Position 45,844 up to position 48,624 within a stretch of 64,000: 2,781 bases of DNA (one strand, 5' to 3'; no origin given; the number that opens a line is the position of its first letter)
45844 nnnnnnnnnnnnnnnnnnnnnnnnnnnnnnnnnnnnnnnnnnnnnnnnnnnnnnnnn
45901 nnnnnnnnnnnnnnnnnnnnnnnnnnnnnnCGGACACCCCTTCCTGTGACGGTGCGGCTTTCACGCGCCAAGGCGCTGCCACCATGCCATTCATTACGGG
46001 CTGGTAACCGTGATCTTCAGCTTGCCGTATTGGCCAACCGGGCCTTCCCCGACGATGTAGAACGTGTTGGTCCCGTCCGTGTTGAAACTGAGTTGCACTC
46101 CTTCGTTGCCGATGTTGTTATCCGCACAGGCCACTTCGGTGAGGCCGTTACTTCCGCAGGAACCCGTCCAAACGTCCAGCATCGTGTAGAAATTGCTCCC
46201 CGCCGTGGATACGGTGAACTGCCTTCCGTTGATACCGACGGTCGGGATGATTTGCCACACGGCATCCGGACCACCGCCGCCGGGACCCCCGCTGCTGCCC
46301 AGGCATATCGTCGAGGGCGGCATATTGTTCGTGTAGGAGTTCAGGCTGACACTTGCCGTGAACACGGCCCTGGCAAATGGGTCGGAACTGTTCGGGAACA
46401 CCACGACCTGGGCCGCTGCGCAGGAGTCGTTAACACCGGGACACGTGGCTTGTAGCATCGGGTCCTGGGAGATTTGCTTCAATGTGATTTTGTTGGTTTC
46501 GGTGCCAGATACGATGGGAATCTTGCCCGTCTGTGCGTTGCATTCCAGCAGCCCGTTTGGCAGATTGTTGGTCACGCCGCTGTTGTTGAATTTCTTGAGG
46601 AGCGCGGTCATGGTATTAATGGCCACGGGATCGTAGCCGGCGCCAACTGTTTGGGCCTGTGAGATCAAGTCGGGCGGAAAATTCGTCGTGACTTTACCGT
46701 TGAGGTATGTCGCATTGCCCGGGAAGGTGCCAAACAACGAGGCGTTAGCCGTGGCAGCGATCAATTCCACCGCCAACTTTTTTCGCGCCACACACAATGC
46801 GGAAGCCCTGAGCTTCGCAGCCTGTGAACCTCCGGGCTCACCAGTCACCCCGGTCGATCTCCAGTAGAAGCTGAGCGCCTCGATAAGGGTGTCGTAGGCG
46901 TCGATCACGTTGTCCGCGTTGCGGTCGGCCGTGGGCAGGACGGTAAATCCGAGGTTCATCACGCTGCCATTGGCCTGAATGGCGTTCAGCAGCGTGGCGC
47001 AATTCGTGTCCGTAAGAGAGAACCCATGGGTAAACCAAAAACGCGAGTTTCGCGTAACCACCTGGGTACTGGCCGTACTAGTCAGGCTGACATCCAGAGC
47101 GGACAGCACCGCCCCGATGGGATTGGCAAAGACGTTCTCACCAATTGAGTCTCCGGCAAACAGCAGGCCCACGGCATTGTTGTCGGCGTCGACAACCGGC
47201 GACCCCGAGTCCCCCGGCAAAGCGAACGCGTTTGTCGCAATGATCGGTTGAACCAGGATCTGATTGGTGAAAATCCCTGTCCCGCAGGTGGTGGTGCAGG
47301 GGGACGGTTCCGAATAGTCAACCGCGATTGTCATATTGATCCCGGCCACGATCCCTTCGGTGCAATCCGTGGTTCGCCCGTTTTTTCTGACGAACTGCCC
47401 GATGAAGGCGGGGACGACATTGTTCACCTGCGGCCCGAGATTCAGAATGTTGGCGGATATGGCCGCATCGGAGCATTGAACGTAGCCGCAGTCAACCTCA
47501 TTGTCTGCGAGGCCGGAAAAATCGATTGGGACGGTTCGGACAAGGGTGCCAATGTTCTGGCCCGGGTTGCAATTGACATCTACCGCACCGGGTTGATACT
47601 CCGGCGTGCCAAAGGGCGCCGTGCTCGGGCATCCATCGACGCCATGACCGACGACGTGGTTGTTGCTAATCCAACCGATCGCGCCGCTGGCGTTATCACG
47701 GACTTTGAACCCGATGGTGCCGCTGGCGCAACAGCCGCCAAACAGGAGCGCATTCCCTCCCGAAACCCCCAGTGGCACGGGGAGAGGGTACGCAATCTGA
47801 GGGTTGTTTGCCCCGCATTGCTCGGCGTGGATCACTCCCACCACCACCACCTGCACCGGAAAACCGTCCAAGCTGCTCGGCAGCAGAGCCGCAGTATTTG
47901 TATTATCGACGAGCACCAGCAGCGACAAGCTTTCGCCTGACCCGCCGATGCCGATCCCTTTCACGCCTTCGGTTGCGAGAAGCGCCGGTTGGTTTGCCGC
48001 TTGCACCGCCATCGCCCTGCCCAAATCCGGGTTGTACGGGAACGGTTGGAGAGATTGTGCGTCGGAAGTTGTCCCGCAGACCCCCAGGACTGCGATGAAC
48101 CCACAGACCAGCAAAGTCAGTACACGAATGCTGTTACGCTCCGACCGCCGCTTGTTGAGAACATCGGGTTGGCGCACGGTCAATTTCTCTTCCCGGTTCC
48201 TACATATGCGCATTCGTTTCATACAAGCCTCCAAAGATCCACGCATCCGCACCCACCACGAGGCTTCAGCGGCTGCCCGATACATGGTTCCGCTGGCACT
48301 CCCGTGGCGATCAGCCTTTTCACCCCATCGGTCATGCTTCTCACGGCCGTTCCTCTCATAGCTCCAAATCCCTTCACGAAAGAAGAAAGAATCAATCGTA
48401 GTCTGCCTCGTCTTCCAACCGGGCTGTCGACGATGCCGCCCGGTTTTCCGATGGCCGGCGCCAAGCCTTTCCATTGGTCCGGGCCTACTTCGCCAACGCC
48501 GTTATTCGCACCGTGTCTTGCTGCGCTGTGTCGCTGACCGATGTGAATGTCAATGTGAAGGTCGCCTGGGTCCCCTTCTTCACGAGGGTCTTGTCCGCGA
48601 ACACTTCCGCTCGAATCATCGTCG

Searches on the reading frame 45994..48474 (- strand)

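Call 57: search_protein_families(library=pfam, proteins=[window:45994-48474:-], max_evalue=0.001)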
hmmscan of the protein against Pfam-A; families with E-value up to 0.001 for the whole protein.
window:45994-48474:- (826 aa): 2 families
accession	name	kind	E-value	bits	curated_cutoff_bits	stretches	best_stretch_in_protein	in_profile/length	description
PF05579.19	Peptidase_S32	-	3.7e-05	23.5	24.7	1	415-466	202-253/297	Equine arteritis virus serine endopeptidase S32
PF13365.12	Trypsin_2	-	0.00019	22.6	27.6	1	268-437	12-144/144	Trypsin-like peptidase domain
